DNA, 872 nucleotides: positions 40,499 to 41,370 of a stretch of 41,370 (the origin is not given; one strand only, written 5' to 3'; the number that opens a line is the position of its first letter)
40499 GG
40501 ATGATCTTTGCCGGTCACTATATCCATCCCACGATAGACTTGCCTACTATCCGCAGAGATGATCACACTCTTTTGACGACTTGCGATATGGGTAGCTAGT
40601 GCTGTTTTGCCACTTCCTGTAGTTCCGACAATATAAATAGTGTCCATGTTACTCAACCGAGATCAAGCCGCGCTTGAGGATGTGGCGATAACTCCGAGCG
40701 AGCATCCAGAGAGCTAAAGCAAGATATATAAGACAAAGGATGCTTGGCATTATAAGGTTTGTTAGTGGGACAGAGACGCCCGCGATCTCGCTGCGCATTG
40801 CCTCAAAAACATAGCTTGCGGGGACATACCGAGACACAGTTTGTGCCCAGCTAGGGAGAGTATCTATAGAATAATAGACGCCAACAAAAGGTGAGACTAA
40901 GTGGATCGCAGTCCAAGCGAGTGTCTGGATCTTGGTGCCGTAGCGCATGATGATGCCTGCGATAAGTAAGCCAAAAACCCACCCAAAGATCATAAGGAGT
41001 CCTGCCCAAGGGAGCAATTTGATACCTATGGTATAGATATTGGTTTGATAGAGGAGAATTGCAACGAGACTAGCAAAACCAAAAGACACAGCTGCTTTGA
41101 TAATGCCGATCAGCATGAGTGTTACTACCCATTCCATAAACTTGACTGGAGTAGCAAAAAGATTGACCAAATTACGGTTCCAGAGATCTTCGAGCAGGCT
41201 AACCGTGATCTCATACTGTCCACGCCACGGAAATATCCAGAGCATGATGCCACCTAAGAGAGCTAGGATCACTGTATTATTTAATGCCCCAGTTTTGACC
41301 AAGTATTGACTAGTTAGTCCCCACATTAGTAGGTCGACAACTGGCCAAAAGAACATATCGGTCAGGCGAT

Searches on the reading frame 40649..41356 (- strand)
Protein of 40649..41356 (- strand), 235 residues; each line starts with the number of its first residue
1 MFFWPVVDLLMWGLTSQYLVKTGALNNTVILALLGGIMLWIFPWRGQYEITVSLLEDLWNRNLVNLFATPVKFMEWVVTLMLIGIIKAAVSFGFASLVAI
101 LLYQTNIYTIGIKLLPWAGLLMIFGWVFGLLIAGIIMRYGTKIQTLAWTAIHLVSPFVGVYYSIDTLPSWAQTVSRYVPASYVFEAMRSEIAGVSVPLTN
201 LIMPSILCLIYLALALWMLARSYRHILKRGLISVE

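Call 43: find_encoding_contigs(protein=window:40649-41356:-, flank=10000, max_places=4)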
Protein window:40649-41356:- (235 aa): no gene with exactly this product is on record in the collection.
